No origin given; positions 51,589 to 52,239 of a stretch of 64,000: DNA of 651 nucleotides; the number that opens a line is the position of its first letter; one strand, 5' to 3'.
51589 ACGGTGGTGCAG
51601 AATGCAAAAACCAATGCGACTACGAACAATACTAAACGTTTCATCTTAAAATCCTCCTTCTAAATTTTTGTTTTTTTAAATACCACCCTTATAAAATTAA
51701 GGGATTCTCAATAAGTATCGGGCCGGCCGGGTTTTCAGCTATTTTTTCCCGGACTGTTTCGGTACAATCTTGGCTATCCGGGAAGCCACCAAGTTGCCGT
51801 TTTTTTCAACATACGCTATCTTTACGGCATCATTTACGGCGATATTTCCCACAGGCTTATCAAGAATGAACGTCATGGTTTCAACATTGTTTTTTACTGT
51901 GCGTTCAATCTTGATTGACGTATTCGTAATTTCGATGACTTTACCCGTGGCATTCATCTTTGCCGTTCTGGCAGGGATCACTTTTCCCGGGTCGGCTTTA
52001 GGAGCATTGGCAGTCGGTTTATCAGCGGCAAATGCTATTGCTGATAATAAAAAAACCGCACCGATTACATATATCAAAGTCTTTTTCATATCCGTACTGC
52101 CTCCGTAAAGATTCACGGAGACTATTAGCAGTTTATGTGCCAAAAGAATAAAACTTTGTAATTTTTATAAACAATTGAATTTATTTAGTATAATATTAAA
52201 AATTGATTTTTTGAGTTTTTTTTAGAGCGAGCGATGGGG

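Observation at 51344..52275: Sigma-54 promoter with a perfect 21-bp palindromic upstream site drives two tiny secreted proteins next to a kinase/NtrC pair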

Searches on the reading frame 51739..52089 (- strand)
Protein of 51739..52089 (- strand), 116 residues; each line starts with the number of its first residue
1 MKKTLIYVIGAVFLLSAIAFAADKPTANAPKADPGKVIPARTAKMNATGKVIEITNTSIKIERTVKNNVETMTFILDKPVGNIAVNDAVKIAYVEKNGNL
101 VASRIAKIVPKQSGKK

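Call 5: search_protein_families(library=pfam, proteins=[window:51739-52089:-], max_evalue=0.1)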
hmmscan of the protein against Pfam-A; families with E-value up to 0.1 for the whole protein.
window:51739-52089:- (116 aa): 2 families
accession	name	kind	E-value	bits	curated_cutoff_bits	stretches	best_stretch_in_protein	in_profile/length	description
PF09953.15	DUF2187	-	0.003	18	24.7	1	31-80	2-51/60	Uncharacterized protein conserved in bacteria (DUF2187)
PF18914.6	DUF5666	-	0.0043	17.7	27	1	48-105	1-59/60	Domain of unknown function (DUF5666)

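Call 6: find_homologous_proteins(query=window:51739-52089:-)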
Query window:51739-52089:- (116 aa): 156 proteins with E <= 0.001 among 160 candidates; the best 120 are listed.
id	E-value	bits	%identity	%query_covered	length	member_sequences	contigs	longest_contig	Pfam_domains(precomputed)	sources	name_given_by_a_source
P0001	4.2e-63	228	98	100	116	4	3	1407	-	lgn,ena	-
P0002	2.1e-56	206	88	100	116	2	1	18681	-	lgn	-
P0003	2.6e-53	196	84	100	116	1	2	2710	-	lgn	-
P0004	8.6e-48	179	78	100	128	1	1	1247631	-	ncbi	ncbi:MAG: hypothetical protein AB2L12_05535 [Smithellaceae bacterium]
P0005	8.4e-47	175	77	100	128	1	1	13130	-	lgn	-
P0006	9.7e-47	175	76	100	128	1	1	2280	-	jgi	jgi:hypothetical protein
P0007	1.8e-46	174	75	100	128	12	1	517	-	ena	-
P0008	5.8e-46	173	75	100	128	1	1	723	-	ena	-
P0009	6.6e-46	173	75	100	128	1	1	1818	-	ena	-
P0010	1.6e-45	171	74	100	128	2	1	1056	-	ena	-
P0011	2.2e-45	171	74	100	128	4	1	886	-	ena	-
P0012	2.3e-45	171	74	100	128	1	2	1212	-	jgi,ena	jgi:hypothetical protein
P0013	2.3e-45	171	74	100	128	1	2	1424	-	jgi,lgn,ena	-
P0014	9.5e-45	169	72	100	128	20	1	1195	-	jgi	-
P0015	1.0e-44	169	72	100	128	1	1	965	-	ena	-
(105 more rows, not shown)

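Call 7: find_encoding_contigs(protein=window:51739-52089:-, flank=10000, max_places=6)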
Protein window:51739-52089:- (116 aa): 4 contigs read that carry it; 4 places shown.
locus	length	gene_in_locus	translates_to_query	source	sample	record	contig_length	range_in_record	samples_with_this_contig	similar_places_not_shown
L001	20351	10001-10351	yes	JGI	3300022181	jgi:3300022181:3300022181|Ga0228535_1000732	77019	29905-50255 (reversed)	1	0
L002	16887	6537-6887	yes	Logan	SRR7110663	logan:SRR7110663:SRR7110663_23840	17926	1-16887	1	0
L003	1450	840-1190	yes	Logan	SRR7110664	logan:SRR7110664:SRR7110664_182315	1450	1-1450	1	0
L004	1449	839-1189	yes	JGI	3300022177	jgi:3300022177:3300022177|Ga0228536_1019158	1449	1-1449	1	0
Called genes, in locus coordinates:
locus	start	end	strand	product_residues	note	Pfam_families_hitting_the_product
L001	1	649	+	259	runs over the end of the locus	PF04055:Radical_SAM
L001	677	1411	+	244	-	PF13483:Lactamase_B_3, PF12706:Lactamase_B_2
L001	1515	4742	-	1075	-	PF12951:PATR, PF03797:Autotransporter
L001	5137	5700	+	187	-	-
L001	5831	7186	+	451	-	PF00890:FAD_binding_2 (faint), PF01134:GIDA (faint), PF01266:DAO (faint), PF07992:Pyr_redox_2, PF12831:FAD_oxidored, PF13738:Pyr_redox_3, PF00070:Pyr_redox, PF02852:Pyr_redox_dim, +3 more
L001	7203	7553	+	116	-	PF12973:Cupin_7 (weak), PF02311:AraC_binding (weak), PF07883:Cupin_2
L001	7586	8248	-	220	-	PF00881:Nitroreductase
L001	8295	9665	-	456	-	PF00070:Pyr_redox (faint), PF00890:FAD_binding_2 (weak), PF01134:GIDA (faint), PF03486:HI0933_like, PF07992:Pyr_redox_2, PF12831:FAD_oxidored, PF13738:Pyr_redox_3 (weak), PF22780:HI0933_like_1st, +1 more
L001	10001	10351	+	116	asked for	-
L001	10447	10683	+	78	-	-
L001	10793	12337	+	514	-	PF00512:HisKA, PF14501:HATPase_c_5 (faint), PF02518:HATPase_c, PF13589:HATPase_c_3 (weak)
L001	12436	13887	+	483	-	PF11794:HpaB_N, PF03241:HpaB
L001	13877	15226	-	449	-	PF00072:Response_reg, PF00158:Sigma54_activat, PF14532:Sigma54_activ_2, PF07728:AAA_5, PF25601:AAA_lid_14, PF02954:HTH_8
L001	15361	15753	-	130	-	PF00072:Response_reg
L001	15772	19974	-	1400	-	PF00072:Response_reg, PF00989:PAS, PF08447:PAS_3, PF13426:PAS_9, PF00989:PAS, PF08447:PAS_3, PF08447:PAS_3, PF13426:PAS_9, +10 more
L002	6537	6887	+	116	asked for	-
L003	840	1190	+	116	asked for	-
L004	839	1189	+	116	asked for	-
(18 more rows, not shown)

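Call 9: find_related_loci(query=A1, collection=genome_contigs, flank=8000)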
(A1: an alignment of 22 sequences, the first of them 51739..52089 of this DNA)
Query A1 (116 aa) in genome_contigs; peptide patterns used: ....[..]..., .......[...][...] (x = any residue, [..] = any of these).
334 stretches matched a pattern; 51 encode a relative of the query (tblastn E <= 1e-3); 51 distinct loci.
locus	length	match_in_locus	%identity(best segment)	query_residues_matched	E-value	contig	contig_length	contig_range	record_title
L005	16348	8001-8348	72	1-116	4e-51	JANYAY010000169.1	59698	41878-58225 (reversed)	MAG: Deltaproteobacteria bacterium isolate GL140_5_metabat_391 GL140_5_k141_3613792, whole genome shotgun sequence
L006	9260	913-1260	70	1-116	1e-50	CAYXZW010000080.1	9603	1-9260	MAG TPA_asm: uncultured Smithella sp. isolate SRP302447_co2_126 genome assembly, contig: NODE_19995_length_9603_cov_13.6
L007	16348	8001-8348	72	1-116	6e-50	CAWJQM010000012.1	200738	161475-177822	MAG: uncultured delta proteobacterium isolate MFD02979.bin.2.91 genome assembly, contig: contig_33532, whole genome shot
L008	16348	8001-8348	68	1-116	3e-49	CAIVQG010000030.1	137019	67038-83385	MAG: uncultured delta proteobacterium isolate AlinenLipids_bin-4002 genome assembly, contig: bin-4002:30/83, whole genom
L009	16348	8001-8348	70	1-116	5e-49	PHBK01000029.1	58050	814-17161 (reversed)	MAG: Deltaproteobacteria bacterium HGW-Deltaproteobacteria-12 bjp_ig2069_scaffold_630, whole genome shotgun sequence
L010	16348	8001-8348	67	1-116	1e-46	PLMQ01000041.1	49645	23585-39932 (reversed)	MAG: Syntrophaceae bacterium isolate fen_1166 73.20120800_E2X.51_contig_5635, whole genome shotgun sequence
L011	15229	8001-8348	66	1-116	6e-46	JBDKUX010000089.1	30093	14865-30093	MAG: Smithella sp. isolate 8_bin.29 c_000000765947, whole genome shotgun sequence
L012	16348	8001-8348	73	1-116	2e-45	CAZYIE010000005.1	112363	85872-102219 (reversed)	MAG TPA_asm: uncultured Smithella sp. isolate binchicken_co113_249 genome assembly, contig: NODE_164_length_112363_cov_4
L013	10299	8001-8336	62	1-112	2e-44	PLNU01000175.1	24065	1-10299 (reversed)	MAG: Syntrophaceae bacterium isolate fen_1160 73.20120800_E1X.10_contig_7529, whole genome shotgun sequence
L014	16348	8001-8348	65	1-116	8e-44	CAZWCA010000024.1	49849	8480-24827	MAG TPA_asm: uncultured Smithella sp. isolate SRP216815_co1_312 genome assembly, contig: NODE_745_length_49849_cov_45.43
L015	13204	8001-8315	70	1-105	8e-43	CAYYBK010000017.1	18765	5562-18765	MAG TPA_asm: uncultured Syntrophales bacterium isolate binchicken_co117_448 genome assembly, contig: NODE_5526_length_18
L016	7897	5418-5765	60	1-116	5e-42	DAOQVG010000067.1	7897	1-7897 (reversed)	MAG TPA_asm: Smithellaceae bacterium isolate AMR_MDS_1094 NODE_10139_length_7897_cov_4.763453, whole genome shotgun sequ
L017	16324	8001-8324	63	1-108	7e-39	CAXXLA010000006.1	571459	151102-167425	MAG: Smithellaceae bacterium isolate 28a06b0b-966f-4d1b-b133-abbbdd0ba6e7 genome assembly, contig: contig_6, whole genom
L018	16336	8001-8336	57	1-112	1e-38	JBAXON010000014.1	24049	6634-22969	MAG: Deltaproteobacteria bacterium isolate ELA506 MAG506_14, whole genome shotgun sequence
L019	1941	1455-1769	60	1-105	1e-38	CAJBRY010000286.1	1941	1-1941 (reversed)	MAG: uncultured Geobacteraceae bacterium isolate Loc090519-8-7m_bin-1533 genome assembly, contig: bin-1533:286/804, whol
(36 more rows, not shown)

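Call 18: search_protein_families(library=ncbifam, proteins=[window:51739-52089:-], max_evalue=0.01)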
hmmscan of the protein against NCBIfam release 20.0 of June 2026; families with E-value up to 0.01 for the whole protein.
window:51739-52089:- (116 aa): 1 family
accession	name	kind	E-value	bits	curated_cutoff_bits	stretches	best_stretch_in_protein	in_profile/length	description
NF033636.1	acid_shock_Asr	equivalog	8.1e-06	26.6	50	1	1-49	1-50/119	acid resistance repetitive basic protein Asr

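Call 19: predict_structure(alignment_id=A2)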
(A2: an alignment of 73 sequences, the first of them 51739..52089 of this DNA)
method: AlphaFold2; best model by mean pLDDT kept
length: 116 residues; sequences in the alignment: 73
mean_pLDDT: 74.2   pTM: 0.52
mean pLDDT of the five models: 74.2, 73.5, 73.3, 72.6, 46.8
residues with pLDDT >= 90: 42; 70-90: 24; 50-70: 40; < 50: 10
segments of 3 or more residues with pLDDT < 50: 30-33
pLDDT, mean of each block of 10 residues (from residue 1): 53 53 50 51 82 93 91 89 89 90 87 55
secondary structure, 60 per line:
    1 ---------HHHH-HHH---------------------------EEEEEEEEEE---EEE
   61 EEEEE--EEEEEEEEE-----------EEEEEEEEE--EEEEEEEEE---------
elements in order: H10-13 E45-54 E58-65 E68-76 E88-96 E99-107

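Call 22: search_protein_representatives(alignment_id=A2)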
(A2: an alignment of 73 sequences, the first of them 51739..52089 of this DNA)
Query: 73 sequences, 128 profile positions. Proteins with E-value up to 0.001 (for the whole library): 149; up to 1e-10: 98; up to 1e-30: 10. The best 149 are listed.
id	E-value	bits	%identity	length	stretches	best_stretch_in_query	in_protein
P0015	5.3e-62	223.6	-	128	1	1-128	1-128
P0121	2.2e-45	170.0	-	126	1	1-117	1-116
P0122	1.7e-43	163.8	-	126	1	1-127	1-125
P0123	1.9e-43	163.7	-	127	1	1-125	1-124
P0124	5.0e-40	152.6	-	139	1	1-84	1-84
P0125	6.2e-35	136.2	-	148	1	1-120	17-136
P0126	1.1e-34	135.3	-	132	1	1-120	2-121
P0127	4.8e-34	133.3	-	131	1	1-120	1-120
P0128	9.7e-32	125.8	-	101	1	35-120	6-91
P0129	2.2e-31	124.7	-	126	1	1-113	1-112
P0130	1.1e-30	122.5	-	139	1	1-116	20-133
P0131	3.0e-30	121.0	-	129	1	1-94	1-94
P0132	5.0e-30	120.3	-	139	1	1-120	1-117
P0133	2.0e-28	115.1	-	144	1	1-114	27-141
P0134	2.1e-28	115.1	-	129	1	1-115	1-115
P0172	1.9e-18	82.8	-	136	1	6-114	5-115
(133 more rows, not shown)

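Call 30: find_related_loci(query=A4, collection=metagenome_contigs, flank=6000)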
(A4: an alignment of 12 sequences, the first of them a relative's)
Query A4 (151 aa) in metagenome_contigs; peptide patterns used: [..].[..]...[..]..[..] (x = any residue, [..] = any of these).
177 stretches matched a pattern; 96 encode a relative of the query (tblastn E <= 1e-3); the best 80 are kept; 80 distinct loci.
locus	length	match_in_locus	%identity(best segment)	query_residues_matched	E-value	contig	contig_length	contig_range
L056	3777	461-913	90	1-151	2e-58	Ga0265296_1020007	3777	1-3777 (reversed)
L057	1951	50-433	63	1-151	2e-45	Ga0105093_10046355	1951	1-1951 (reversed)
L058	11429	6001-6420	61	1-142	1e-39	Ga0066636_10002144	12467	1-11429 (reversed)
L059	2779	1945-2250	76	1-112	3e-38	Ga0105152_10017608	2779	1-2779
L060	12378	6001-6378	56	1-113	1e-34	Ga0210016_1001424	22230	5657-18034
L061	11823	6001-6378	56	1-113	1e-34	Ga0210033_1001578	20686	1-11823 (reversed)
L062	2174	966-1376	49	1-150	2e-33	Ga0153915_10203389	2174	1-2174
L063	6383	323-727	47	1-142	3e-32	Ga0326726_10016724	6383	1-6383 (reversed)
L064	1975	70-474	49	1-135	2e-31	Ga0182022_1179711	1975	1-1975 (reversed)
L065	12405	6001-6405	46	1-142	6e-31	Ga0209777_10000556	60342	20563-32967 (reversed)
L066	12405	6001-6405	44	1-142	3e-30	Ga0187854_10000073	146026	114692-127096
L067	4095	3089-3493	50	1-135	5e-30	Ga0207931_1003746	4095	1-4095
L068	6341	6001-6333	50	1-115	4e-30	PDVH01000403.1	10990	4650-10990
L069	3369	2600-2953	49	1-122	7e-29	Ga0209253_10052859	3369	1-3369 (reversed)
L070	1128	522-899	47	1-142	2e-29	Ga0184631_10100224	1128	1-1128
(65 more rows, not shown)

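Call 59: search_protein_families(library=pfam, alignment_id=A3, max_evalue=0.01)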
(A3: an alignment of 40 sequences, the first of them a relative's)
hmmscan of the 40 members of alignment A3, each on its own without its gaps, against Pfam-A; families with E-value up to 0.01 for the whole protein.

A. member 1, P0145 (151 aa): 0 families

B. families by the number of members that match (of 40 scanned): 3 families
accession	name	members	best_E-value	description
PF11604.15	CusF_Ec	5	4.1e-05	Copper binding periplasmic protein CusF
PF18914.6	DUF5666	5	0.00099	Domain of unknown function (DUF5666)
PF07076.17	DUF1344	2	0.0005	Protein of unknown function (DUF1344)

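Call 60: search_solved_structures(query=A3, max_evalue=10, show_alignments=3)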
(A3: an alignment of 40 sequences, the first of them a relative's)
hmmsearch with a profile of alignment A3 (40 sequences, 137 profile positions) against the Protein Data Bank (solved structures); distinct sequences matched with E-value up to 10: 14.
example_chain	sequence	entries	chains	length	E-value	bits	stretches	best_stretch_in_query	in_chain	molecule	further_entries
2vb2_X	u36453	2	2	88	0.094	15.7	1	40-105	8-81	CATION EFFLUX SYSTEM PROTEIN CUSF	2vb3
3e6z_X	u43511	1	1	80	0.11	15.4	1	46-105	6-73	Cation efflux system protein cusF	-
1zeq_X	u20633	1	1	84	0.14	15.1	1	42-105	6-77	Cation efflux system protein cusF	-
7xk3_C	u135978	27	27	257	0.17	14.9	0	2-58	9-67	Na(+)-translocating NADH-quinone reductase subunit C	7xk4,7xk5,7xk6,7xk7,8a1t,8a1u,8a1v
9u5g_C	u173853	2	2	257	0.17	14.9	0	2-58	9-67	Na(+)-translocating NADH-quinone reductase subunit C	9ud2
2qcp_X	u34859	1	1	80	0.22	14.6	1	47-105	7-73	Cation efflux system protein cusF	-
7jil_P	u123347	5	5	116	0.28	14.2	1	76-107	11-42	50S ribosomal protein L19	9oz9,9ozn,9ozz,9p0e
7fby_A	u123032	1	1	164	0.54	13.3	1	31-85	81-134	Transcriptional regulatory protein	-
8jvz_A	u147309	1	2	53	0.6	13.1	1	85-118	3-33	mkaL2_v1_SH3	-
8bj5_A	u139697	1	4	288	0.63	13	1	68-91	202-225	Imine Reductase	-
3fo8_D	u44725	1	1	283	1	12.4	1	76-120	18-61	Tail sheath protein Gp18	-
3foa_A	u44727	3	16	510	2.5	11.1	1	75-120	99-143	Tail sheath protein Gp18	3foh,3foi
3j2m_U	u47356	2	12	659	3.4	10.7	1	75-119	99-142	Tail sheath protein Gp18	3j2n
9mkb_1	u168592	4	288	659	3.4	10.7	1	75-119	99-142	gp18, tail sheath protein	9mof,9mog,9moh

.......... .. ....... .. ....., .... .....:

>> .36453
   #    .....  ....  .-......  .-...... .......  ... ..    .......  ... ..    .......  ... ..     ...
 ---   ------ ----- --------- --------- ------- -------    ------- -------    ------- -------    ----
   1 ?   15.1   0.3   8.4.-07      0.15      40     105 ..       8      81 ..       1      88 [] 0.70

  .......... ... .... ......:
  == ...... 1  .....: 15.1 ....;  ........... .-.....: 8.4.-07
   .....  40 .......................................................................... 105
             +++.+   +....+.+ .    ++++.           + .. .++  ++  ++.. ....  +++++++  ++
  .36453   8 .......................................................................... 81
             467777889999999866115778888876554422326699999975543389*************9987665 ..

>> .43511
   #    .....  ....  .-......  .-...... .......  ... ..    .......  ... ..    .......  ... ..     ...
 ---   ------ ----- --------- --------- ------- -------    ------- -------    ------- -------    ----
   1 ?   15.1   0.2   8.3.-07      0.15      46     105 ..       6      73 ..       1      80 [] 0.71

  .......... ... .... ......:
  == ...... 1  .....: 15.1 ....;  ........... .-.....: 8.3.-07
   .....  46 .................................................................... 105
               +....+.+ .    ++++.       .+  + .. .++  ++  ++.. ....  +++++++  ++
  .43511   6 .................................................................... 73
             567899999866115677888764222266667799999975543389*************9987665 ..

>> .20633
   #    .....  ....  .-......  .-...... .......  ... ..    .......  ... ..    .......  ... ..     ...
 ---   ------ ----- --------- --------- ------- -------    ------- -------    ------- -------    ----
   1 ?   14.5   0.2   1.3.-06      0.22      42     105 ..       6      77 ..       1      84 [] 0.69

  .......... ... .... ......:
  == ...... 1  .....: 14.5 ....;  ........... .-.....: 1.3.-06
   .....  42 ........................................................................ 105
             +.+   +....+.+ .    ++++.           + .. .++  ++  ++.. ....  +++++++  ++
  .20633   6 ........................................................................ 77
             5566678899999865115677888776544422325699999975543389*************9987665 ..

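Call 74: find_homologous_proteins(query=A3, max_evalue=0.00001)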
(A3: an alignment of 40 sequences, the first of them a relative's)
Query A3 (40 sequences) (151 aa, profile of the alignment): 155 proteins with E <= 0.00001 among 8000 candidates; the best 120 are listed.
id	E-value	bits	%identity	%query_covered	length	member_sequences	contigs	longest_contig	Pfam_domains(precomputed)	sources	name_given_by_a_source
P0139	4.8e-47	177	48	100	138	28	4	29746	-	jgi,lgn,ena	jgi:hypothetical protein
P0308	5.1e-47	177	48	100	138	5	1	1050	-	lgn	-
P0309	5.4e-47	177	50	99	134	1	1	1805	-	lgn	-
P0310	1.3e-46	176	66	74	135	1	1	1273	-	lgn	-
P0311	6.9e-46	173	48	99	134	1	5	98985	-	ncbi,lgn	-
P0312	1.8e-45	172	45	95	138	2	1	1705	-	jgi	jgi:hypothetical protein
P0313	2.9e-45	171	45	90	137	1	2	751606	-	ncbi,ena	-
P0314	5.7e-45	170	44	99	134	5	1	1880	-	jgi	-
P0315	1.1e-44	169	47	98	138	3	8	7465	-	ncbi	ncbi:MAG: hypothetical protein ACXU9G_04625 [Syntrophales bacterium]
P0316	1.9e-44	169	45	90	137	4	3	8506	-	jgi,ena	jgi:hypothetical protein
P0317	2.0e-44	169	45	99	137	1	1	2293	-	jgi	jgi:ribosomal protein S1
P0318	3.2e-44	168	46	81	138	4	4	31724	-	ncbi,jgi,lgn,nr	ncbi:MAG: hypothetical protein FJ139_03000 [Deltaproteobacteria bacterium]|nr:hypothetical protein [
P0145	5.0e-44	167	100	100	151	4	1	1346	-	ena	-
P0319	5.5e-44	167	44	99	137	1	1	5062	-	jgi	jgi:hypothetical protein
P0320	8.8e-44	167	48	83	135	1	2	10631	-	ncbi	-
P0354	1.1e-39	153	55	75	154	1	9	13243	-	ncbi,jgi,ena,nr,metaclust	ncbi:MAG: hypothetical protein COX51_08415 [Syntrophobacteraceae bacterium CG23_combo_of_CG06-09_8_2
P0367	4.9e-37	145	55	91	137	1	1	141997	-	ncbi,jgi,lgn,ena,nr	ncbi:MAG: hypothetical protein KKC46_16775 [Proteobacteria bacterium]|nr:hypothetical protein [Pseud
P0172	1.3e-33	134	35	79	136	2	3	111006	-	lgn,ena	-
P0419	2.7e-33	133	50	61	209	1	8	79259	-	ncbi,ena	-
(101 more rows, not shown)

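Call 75: find_encoding_contigs(protein=P0367, flank=6000, max_places=1)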
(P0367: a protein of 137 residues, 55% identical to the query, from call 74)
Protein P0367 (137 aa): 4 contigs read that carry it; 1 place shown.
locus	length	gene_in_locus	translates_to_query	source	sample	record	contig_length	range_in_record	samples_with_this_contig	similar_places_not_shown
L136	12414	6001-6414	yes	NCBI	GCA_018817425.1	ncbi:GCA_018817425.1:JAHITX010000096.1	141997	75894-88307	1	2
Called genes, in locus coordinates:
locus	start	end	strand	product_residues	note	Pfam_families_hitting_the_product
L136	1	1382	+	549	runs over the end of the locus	-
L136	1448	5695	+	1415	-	-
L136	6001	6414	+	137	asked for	-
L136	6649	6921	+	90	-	-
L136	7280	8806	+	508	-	PF00672:HAMP, PF00512:HisKA, PF02518:HATPase_c, PF14501:HATPase_c_5 (weak)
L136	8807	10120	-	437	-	PF00072:Response_reg, PF00158:Sigma54_activat, PF14532:Sigma54_activ_2, PF07728:AAA_5 (weak), PF25601:AAA_lid_14, PF02954:HTH_8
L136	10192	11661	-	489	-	PF26128:Gad2 (weak), PF01743:PolyA_pol, PF12627:PolyA_pol_RNAbd, PF13735:tRNA_NucTran2_2 (faint)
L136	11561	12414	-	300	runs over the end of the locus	PF17827:PrmC_N, PF05175:MTS, PF02390:Methyltransf_4 (faint), PF13649:Methyltransf_25 (weak), PF13847:Methyltransf_31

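Call 76: find_encoding_contigs(protein=P0172, flank=6000, max_places=1)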
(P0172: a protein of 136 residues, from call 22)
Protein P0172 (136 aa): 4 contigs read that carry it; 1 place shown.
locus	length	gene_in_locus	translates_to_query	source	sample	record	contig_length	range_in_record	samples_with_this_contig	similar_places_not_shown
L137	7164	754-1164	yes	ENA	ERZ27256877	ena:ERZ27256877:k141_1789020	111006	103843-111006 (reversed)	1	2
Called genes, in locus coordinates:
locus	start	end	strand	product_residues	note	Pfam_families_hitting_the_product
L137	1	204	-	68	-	?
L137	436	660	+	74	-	-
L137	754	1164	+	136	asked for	-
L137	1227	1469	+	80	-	-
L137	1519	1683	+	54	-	-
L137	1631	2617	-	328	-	PF00574:CLP_protease (weak), PF25145:NfeD1b_N, PF01343:Peptidase_S49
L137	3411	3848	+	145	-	PF00378:ECH_1, PF16113:ECH_2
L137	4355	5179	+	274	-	PF13237:Fer4_10 (faint), PF12838:Fer4_7 (weak), PF00037:Fer4, PF12837:Fer4_6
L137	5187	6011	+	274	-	PF13237:Fer4_10 (faint), PF12838:Fer4_7 (faint), PF00037:Fer4 (weak)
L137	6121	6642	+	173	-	PF00080:Sod_Cu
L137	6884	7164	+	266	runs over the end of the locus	PF06966:DUF1295, PF02544:Steroid_dh, PF04191:PEMT (weak)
